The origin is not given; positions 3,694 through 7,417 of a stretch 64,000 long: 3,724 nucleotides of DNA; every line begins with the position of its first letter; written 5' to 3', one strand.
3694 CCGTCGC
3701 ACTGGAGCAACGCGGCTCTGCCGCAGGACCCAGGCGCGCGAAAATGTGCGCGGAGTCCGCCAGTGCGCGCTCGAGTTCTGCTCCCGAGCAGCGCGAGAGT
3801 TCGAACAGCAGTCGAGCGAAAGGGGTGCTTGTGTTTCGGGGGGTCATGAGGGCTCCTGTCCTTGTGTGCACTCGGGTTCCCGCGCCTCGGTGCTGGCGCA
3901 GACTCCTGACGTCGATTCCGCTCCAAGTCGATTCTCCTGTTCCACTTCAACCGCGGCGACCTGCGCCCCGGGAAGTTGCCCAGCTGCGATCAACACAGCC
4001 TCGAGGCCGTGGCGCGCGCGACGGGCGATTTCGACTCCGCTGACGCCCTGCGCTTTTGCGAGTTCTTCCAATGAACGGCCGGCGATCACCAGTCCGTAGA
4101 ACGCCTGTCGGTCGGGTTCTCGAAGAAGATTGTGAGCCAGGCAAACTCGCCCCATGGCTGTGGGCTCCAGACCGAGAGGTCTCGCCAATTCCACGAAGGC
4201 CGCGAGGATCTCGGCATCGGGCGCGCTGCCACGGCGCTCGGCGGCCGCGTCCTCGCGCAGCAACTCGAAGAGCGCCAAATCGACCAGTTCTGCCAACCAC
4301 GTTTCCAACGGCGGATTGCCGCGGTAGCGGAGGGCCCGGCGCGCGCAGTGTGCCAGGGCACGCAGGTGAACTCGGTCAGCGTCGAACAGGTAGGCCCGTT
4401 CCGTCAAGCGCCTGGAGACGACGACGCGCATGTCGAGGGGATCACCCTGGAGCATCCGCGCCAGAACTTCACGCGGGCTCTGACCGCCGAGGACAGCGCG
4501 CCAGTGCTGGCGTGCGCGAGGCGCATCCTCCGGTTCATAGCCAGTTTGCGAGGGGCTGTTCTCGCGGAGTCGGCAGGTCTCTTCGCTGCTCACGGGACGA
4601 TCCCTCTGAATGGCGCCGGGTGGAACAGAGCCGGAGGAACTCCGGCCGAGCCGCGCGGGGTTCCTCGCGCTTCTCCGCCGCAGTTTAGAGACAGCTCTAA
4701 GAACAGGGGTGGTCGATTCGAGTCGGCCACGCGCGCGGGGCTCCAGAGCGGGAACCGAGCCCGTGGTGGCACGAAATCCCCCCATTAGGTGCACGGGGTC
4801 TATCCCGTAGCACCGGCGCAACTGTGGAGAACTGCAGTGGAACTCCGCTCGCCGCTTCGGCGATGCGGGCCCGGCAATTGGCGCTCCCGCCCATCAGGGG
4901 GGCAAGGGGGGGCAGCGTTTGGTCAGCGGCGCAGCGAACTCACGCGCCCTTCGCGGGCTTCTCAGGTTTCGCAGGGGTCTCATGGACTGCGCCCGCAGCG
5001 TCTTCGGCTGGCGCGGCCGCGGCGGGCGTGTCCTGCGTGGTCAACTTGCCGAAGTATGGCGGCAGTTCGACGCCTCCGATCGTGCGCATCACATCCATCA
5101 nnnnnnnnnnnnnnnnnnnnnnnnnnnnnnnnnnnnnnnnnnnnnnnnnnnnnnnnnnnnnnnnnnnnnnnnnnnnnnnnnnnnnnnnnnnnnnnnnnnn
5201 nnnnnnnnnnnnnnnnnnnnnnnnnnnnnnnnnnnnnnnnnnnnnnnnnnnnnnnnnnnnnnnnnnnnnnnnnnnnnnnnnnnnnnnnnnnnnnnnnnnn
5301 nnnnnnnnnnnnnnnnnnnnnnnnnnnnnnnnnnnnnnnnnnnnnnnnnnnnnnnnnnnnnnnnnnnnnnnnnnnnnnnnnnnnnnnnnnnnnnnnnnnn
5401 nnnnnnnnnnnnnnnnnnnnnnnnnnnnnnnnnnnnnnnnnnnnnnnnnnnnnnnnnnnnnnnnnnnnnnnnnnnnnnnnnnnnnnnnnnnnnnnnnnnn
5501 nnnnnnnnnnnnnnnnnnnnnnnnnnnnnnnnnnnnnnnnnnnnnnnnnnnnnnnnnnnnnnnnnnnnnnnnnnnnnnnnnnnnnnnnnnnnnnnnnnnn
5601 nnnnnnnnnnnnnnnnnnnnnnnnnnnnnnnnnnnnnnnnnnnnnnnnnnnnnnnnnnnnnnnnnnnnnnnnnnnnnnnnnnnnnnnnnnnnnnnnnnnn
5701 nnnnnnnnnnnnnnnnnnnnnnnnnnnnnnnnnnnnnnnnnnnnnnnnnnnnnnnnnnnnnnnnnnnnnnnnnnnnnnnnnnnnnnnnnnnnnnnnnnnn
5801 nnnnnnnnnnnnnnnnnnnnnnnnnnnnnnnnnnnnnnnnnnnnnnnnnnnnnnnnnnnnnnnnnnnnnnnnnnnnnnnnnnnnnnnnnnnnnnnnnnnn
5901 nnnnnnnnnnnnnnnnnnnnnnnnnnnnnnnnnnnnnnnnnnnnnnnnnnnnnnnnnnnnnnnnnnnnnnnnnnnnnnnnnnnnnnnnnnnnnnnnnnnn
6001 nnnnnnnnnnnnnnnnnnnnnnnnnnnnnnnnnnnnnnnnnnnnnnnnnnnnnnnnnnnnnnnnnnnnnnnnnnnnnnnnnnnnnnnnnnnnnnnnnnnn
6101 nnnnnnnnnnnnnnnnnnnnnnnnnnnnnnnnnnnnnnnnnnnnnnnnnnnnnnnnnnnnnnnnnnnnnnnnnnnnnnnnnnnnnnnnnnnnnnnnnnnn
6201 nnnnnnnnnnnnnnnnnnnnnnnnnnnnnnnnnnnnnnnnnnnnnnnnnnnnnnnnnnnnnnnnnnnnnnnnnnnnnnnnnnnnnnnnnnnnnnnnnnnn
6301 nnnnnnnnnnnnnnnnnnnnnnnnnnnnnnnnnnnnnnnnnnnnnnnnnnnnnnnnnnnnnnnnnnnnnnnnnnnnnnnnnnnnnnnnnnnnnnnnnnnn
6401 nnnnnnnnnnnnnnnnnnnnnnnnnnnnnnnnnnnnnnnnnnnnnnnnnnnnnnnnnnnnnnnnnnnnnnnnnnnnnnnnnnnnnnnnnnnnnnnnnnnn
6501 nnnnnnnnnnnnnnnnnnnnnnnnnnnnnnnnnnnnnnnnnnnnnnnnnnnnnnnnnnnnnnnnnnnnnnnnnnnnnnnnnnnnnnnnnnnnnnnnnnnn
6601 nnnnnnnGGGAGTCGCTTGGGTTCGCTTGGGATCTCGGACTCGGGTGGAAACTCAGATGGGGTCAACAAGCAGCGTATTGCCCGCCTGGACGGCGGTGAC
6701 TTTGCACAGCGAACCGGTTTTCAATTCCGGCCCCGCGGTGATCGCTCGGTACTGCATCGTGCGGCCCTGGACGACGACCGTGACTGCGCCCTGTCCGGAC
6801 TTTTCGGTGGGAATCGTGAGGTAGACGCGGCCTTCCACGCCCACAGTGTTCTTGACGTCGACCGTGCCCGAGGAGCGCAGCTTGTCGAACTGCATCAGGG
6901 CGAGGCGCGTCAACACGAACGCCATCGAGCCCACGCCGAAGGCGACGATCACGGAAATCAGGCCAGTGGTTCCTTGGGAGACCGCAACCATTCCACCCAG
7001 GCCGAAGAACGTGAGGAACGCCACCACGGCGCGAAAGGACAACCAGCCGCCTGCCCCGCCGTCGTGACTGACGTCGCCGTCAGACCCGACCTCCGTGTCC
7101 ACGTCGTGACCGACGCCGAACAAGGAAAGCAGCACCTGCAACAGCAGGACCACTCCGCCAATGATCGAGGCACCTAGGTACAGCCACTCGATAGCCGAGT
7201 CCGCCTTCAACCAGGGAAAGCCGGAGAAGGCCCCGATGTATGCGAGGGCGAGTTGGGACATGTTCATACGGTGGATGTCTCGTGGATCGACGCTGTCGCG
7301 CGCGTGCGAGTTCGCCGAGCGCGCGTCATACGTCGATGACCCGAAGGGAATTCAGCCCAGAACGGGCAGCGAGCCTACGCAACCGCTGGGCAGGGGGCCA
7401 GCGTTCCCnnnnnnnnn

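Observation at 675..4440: Three-gene operon: sigma-70 region-4-like protein, then hypothetical protein, then GAF sigma-54-activator-like regulator with degenerate ATPase motifs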

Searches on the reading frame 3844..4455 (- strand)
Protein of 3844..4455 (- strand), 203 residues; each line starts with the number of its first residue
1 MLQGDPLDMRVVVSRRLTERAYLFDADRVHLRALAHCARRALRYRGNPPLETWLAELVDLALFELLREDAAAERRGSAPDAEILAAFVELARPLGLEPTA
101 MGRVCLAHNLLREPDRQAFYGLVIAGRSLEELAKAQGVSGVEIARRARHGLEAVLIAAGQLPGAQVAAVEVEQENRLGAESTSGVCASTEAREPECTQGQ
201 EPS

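Call 3: search_protein_families(library=pfam, proteins=[window:3844-4440:-], max_evalue=1)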
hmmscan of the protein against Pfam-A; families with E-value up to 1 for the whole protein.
window:3844-4440:- (198 aa): 0 families

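Call 4: search_protein_families(library=ncbifam, proteins=[window:3844-4440:-], max_evalue=1)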
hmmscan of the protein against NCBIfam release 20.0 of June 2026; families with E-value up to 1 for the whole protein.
window:3844-4440:- (198 aa): 2 families
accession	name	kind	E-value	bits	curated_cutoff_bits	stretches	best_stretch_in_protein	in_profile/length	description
TIGR02937.1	sigma70-ECF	superfamily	0.012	15.2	42.9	1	96-147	108-159/165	sigma-70 family RNA polymerase sigma factor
NF004325.0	PRK05718.1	subfamily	0.13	11.5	241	1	129-179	37-87/213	keto-hydroxyglutarate-aldolase/keto-deoxy-phosphogluconate aldolase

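Call 13: find_homologous_proteins(query=window:3844-4455:-)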
Query window:3844-4455:- (203 aa): 65 proteins with E <= 0.001 among 4177 candidates.
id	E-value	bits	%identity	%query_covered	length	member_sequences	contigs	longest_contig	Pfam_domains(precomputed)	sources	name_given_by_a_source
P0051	2.3e-123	427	100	100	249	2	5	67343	-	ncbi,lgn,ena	-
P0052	3.1e-74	267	71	94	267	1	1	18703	-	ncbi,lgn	-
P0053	5.1e-73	263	66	100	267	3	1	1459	-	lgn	-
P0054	2.6e-70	254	63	98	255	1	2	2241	-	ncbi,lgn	-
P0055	3.7e-70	254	66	99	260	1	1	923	-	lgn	-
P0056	5.6e-69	250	65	99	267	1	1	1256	-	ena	-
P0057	6.0e-68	246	75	79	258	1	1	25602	-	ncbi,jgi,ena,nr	ncbi:MAG TPA: hypothetical protein VK843_22215 [Planctomycetota bacterium]|nr:hypothetical protein [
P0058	6.2e-68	246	75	79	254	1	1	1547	-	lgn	-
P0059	1.2e-67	245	76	79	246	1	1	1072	-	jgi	jgi:DNA-directed RNA polymerase specialized sigma24 family protein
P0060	1.4e-66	242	72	81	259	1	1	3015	-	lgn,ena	-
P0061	7.3e-66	240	71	83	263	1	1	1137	-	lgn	-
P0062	1.1e-65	239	73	79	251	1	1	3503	-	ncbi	ncbi:MAG: hypothetical protein ABI054_12585 [Planctomycetota bacterium]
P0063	7.2e-64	233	70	81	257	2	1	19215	-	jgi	-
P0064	8.1e-64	233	66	83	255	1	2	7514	-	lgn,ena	-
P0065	1.0e-62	229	72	78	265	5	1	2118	-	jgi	jgi:DNA-directed RNA polymerase specialized sigma24 family protein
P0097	2.1e-28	117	48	80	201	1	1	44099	-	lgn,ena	-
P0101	3.7e-26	110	46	76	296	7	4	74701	-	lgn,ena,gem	-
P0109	2.0e-22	98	45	77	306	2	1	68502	-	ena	-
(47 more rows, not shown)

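Call 15: search_solved_structures(query=A2, max_evalue=10, show_alignments=3)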
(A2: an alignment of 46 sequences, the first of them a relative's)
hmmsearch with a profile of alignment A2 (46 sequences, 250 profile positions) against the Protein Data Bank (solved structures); distinct sequences matched with E-value up to 10: 0.

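Call 17: search_protein_families(library=pfam, alignment_id=A2, max_evalue=1)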
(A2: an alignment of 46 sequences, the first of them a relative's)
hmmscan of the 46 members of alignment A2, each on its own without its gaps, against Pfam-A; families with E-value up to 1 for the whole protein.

A. member 1, P0051 (249 aa): 0 families

B. families by the number of members that match (of 46 scanned): 22 families
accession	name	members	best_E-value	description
PF08281.18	Sigma70_r4_2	15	2.7e-05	Sigma-70, region 4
PF13404.12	HTH_AsnC-type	9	0.00023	AsnC-type helix-turn-helix domain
PF04545.22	Sigma70_r4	6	0.0031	Sigma-70, region 4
PF13338.12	AbiEi_4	2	0.0046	Transcriptional regulator, AbiEi antitoxin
PF16750.11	HK_sensor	2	0.068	Sensor domain of 2-component histidine kinase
PF04016.18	DUF364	2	0.13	Putative heavy-metal chelation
PF12464.13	Mac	2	0.18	Maltose acetyltransferase hexapeptide capping motif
PF04929.17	Herpes_DNAp_acc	2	0.58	Herpes DNA replication accessory factor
PF01402.27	RHH_1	1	0.0075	Ribbon-helix-helix protein, copG family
PF16365.12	EutK_C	1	0.0079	Ethanolamine utilization protein EutK C-terminus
PF13936.12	HTH_38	1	0.021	Helix-turn-helix domain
PF09339.16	HTH_IclR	1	0.033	IclR helix-turn-helix domain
PF17385.8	LBP_M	1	0.04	Lacto-N-biose phosphorylase central domain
PF14518.11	Haem_oxygenas_2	1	0.046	Iron-containing redox enzyme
PF11761.13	CbiG_mid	1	0.054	Cobalamin biosynthesis central region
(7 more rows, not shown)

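Call 21: predict_structure(alignment_id=A2)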
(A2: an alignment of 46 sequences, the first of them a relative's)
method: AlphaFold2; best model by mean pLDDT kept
length: 249 residues; sequences in the alignment: 46
mean_pLDDT: 86.3   pTM: 0.74
mean pLDDT of the five models: 86.3, 86.0, 85.7, 85.2, 85.1
residues with pLDDT >= 90: 176; 70-90: 8; 50-70: 63; < 50: 2
segments of 3 or more residues with pLDDT < 50: none
pLDDT, mean of each block of 10 residues (from residue 1): 54 56 65 94 96 97 98 97 97 96 98 97 93 93 96 98 98 98 98 97 89 65 66 59 58
secondary structure, 60 per line:
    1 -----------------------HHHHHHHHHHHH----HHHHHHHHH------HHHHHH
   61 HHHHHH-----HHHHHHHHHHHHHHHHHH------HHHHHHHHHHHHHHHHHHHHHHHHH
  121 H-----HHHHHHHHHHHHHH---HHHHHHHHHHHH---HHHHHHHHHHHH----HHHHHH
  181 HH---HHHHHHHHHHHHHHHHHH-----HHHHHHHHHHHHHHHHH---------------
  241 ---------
elements in order: H24-35 H40-48 H55-66 H72-89 H96-121 H127-140 H144-155 H159-170 H175-182 H186-203 H209-225

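Call 24: fold_search(model_id=the predicted structure, library=pdb)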
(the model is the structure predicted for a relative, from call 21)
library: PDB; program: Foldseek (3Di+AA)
matches with E <= 10: 274; with E <= 0.001: 0
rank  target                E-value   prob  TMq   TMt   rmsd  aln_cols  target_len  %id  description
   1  6kon_F                4.2e-03  1.00  0.26  0.34  25.4       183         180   15  Mycobacterium tuberculosis initial transcription complex comprising sigma H and 5'-OH RNA of 5 nt (released 2020-03-11)
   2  8z6g_D                7.5e-03  1.00  0.25  0.35  14.2       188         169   16  the AlgU-MucAcyto complex structure in Pseudomonas aeruginosa (released 2024-05-08)
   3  6koo_F                9.6e-03  1.00  0.26  0.34  25.2       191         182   19  Mycobacterium tuberculosis initial transcription complex comprising sigma H and 5'-OH RNA of 7 nt (released 2020-03-11)
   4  5zx2_F                1.1e-02  1.00  0.22  0.31  24.3       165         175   14  Mycobacterium tuberculosis RNA polymerase transcription initiation complex with ECF sigma factor sigma H and 7nt RNA (released 2019-03-20)
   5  9m9e_F                1.2e-02  0.99  0.24  0.33  20.4       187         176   17  Structural Basis of Pausing During Transcription Initiation in Mycobacterium tuberculosis (released 2026-01-14)
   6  5uxx_C                1.3e-02  1.00  0.29  0.41   9.4       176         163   13  Co-crystal structure of the sigma factor RpoE in complex with the anti-sigma factor NepR from Bartonella quintana (released 2018-02-28)
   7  6jcx_F                1.4e-02  0.99  0.25  0.32  25.6       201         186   15  Mycobacterium tuberculosis transcription initiation complex with ECF sigma factor sigma H and 6nt RNA (released 2019-05-29)
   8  8z6g_B                1.6e-02  1.00  0.27  0.38  14.1       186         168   17  the AlgU-MucAcyto complex structure in Pseudomonas aeruginosa (released 2024-05-08)
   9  8hkc_E                1.6e-02  0.97  0.24  0.23  27.6       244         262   15  Cryo-EM structure of E. coli RNAP sigma32 complex (released 2023-05-31)
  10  5wuq_B                2.2e-02  1.00  0.31  0.45   9.1       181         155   13  Crystal structure of SigW in complex with its anti-sigma RsiW, a zinc binding form (released 2017-03-29)
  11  6kop_F                2.4e-02  0.99  0.25  0.36  26.0       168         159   15  Mycobacterium tuberculosis initial transcription complex comprising sigma H and 5'-OH RNA of 9 nt (released 2020-03-11)
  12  7qh5_A                2.4e-02  0.99  0.24  0.20  10.6       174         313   19  The crystal structure of the sigma factor SigG1 from Streptomyces tsukubaensis NRRL18488 (released 2022-12-21)
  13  5uxx_A                2.5e-02  1.00  0.26  0.38   9.0       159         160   14  Co-crystal structure of the sigma factor RpoE in complex with the anti-sigma factor NepR from Bartonella quintana (released 2018-02-28)
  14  6jbq_F                2.6e-02  0.98  0.25  0.33  25.4       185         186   20  CryoEM structure of Escherichia coli sigmaE transcription initiation complex containing 5nt of RNA (released 2019-05-29)
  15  5wuq_A                2.8e-02  1.00  0.29  0.41  10.3       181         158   13  Crystal structure of SigW in complex with its anti-sigma RsiW, a zinc binding form (released 2017-03-29)
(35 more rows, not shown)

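Call 76: find_encoding_contigs(protein=P0101, flank=6000, max_places=1)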
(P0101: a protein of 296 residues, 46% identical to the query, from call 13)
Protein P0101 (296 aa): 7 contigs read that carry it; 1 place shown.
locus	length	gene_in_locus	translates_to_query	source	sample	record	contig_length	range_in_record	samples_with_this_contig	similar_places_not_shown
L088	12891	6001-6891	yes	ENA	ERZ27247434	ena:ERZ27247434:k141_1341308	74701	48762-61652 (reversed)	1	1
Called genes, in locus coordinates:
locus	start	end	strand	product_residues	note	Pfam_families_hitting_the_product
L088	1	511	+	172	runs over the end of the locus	PF00254:FKBP_C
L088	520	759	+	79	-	PF14255:Zn_ribbon_21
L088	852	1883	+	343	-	-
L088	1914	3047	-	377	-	PF09997:DUF2238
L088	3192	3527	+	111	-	PF12823:DUF3817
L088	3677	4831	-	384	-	PF22020:RlmL_1st, PF02926:THUMP, PF01170:UPF0020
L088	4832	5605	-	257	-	PF00106:adh_short, PF13561:adh_short_C2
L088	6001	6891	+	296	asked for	-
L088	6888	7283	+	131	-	-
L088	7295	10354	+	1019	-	PF01590:GAF (weak), PF13185:GAF_2 (weak), PF00158:Sigma54_activat (faint), PF14532:Sigma54_activ_2 (weak), PF25601:AAA_lid_14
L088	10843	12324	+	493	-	-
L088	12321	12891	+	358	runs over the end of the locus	PF02547:Queuosine_synth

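Call 77: find_encoding_contigs(protein=P0109, flank=6000, max_places=1)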
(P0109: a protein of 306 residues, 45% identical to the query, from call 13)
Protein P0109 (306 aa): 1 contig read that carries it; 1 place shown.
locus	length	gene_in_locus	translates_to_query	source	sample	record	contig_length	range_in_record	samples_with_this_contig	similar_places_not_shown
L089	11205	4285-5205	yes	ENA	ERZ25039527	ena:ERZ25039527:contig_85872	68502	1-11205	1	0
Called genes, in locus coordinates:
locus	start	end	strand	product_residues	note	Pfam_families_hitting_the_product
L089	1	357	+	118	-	?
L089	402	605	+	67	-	PF14255:Zn_ribbon_21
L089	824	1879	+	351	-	PF13173:AAA_14, PF13635:DUF4143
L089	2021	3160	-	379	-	PF22020:RlmL_1st, PF02926:THUMP, PF01170:UPF0020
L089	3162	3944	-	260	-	PF13561:adh_short_C2, PF00106:adh_short (weak)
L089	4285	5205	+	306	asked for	-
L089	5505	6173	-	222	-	-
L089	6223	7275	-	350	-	-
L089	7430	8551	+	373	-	PF00158:Sigma54_activat (faint), PF14532:Sigma54_activ_2, PF25601:AAA_lid_14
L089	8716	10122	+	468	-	-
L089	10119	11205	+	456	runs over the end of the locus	PF02547:Queuosine_synth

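Call 78: find_encoding_contigs(protein=P0097, flank=6000, max_places=1)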
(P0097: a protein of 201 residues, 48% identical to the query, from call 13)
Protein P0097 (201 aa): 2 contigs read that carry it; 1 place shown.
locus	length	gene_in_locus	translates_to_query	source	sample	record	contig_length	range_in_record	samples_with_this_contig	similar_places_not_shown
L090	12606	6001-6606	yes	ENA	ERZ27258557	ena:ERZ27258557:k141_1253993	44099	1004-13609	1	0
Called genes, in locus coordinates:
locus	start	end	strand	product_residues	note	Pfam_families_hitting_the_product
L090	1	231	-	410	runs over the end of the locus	PF07889:DUF1664 (faint), PF00015:MCPsignal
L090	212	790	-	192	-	PF00989:PAS, PF08448:PAS_4 (weak), PF13426:PAS_9, PF08447:PAS_3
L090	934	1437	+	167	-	PF00254:FKBP_C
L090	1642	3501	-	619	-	PF07676:PD40 (faint), PF26549:Tricorn_N (faint)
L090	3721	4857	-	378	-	PF22020:RlmL_1st, PF02926:THUMP, PF01170:UPF0020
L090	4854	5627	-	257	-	PF00106:adh_short, PF13561:adh_short_C2, PF12241:Enoyl_reductase (faint)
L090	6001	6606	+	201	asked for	-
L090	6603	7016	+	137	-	-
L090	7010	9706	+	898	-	PF00158:Sigma54_activat (weak), PF14532:Sigma54_activ_2, PF00004:AAA (faint), PF25601:AAA_lid_14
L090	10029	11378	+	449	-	PF26314:MptA_B_family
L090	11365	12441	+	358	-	PF02547:Queuosine_synth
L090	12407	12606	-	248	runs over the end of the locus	PF02581:TMP-TENI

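Call 88: search_protein_representatives(alignment_id=A2)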
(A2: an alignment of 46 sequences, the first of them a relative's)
Query: 46 sequences, 250 profile positions. Proteins with E-value up to 0.001 (for the whole library): 949; up to 1e-10: 783; up to 1e-30: 326. The best 150 are listed.
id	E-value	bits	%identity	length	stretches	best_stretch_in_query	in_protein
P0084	6.2e-84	297.8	-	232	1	1-228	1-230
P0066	2.0e-83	296.1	-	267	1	10-235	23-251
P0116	2.0e-81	289.6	-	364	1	31-234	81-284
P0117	6.1e-81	288.0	-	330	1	6-234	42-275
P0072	2.5e-80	286.0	-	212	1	49-243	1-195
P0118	4.5e-80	285.1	-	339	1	30-240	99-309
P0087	7.7e-80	284.4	-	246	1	29-240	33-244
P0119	6.1e-79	281.5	-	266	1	30-227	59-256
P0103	9.4e-78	277.6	-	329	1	32-241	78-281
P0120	2.9e-76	272.7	-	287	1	14-231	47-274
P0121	5.9e-75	268.4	-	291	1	27-241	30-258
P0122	8.2e-75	267.9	-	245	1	12-223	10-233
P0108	1.4e-74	267.1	-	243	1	1-229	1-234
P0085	1.6e-74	267.0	-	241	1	34-234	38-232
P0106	1.7e-74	266.9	-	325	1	15-238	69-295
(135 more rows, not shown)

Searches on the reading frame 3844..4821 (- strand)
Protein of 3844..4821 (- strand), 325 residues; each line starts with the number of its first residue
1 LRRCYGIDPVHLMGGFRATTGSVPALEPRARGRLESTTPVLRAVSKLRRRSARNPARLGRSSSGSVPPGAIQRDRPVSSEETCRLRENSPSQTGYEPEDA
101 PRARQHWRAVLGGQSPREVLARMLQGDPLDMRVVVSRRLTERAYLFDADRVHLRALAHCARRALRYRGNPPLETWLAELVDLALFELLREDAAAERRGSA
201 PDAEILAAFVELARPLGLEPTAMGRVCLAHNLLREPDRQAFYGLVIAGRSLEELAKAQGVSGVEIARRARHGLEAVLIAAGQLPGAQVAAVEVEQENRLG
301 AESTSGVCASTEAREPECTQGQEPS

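Call 3: search_protein_families(library=pfam, proteins=[window:3844-4821:-], max_evalue=1)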
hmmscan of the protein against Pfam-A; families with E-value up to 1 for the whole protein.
window:3844-4821:- (325 aa): 1 family
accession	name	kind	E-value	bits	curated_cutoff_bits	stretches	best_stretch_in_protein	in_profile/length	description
PF08580.15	KAR9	-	0.71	8.8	24.3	1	20-102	568-636/683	Yeast cortical protein KAR9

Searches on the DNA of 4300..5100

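Call 49: search_rna_families(source=window, start=4300, end=5100, threshold=evalue, max_evalue=1)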
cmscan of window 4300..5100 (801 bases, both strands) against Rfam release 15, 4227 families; matches with E-value up to 1: 1.
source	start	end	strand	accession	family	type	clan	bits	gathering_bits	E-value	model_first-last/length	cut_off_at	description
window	4459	4526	-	RF02228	sX9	Gene; sRNA;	-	26.3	44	0.014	1-76/76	no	Xanthomonas sRNA sX9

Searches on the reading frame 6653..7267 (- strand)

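Call 3: search_protein_families(library=pfam, proteins=[window:6653-7267:-], max_evalue=1)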
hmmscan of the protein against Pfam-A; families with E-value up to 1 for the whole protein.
window:6653-7267:- (204 aa): 2 families
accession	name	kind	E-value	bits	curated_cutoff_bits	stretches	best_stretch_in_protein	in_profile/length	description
PF01957.25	NfeD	-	0.042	14.5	29.1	1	143-203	6-57/57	NfeD-like C-terminal, partner-binding domain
PF23619.1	Ig_VWA7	-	0.053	14.2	27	1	115-170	31-86/104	VWA7 Ig-like domain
